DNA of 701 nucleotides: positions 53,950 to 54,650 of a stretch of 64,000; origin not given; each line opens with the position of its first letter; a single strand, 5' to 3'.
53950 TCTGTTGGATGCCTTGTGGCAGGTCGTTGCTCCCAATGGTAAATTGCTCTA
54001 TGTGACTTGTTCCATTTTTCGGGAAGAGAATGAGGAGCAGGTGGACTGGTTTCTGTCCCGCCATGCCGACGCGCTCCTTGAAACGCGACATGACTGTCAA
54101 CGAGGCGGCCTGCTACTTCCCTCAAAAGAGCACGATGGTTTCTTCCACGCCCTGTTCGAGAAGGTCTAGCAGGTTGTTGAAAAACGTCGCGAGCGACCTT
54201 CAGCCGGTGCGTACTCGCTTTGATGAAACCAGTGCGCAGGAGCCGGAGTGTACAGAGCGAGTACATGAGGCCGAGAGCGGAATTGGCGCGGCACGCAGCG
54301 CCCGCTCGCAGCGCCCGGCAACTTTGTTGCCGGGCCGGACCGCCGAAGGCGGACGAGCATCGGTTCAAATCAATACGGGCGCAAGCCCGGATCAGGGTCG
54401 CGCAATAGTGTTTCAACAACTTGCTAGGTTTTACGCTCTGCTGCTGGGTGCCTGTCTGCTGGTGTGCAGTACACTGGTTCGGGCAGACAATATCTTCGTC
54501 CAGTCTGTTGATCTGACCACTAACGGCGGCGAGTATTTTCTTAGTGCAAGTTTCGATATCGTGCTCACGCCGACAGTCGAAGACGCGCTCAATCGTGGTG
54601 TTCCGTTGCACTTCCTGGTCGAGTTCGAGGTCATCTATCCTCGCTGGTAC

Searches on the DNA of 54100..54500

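Call 11: search_rna_families(source=window, start=54100, end=54500, threshold=evalue, max_evalue=10, show_alignments=2)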
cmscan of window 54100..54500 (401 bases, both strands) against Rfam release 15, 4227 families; matches with E-value up to 10: 3.
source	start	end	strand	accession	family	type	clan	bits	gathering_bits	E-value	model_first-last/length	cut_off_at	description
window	54175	54266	-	RF02228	sX9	Gene; sRNA;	-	29.7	44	0.0012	1-76/76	no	Xanthomonas sRNA sX9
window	54209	54237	+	RF00284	SNORD74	Gene; snRNA; snoRNA; CD-box;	CL00069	13.9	41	3.1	1-80/80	no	Small nucleolar RNA SNORD74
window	54303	54381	+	RF02680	PreQ1-III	Cis-reg; riboswitch;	-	13.3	63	4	1-102/102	no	PreQ1-III (pre queuosine) riboswitch aptamer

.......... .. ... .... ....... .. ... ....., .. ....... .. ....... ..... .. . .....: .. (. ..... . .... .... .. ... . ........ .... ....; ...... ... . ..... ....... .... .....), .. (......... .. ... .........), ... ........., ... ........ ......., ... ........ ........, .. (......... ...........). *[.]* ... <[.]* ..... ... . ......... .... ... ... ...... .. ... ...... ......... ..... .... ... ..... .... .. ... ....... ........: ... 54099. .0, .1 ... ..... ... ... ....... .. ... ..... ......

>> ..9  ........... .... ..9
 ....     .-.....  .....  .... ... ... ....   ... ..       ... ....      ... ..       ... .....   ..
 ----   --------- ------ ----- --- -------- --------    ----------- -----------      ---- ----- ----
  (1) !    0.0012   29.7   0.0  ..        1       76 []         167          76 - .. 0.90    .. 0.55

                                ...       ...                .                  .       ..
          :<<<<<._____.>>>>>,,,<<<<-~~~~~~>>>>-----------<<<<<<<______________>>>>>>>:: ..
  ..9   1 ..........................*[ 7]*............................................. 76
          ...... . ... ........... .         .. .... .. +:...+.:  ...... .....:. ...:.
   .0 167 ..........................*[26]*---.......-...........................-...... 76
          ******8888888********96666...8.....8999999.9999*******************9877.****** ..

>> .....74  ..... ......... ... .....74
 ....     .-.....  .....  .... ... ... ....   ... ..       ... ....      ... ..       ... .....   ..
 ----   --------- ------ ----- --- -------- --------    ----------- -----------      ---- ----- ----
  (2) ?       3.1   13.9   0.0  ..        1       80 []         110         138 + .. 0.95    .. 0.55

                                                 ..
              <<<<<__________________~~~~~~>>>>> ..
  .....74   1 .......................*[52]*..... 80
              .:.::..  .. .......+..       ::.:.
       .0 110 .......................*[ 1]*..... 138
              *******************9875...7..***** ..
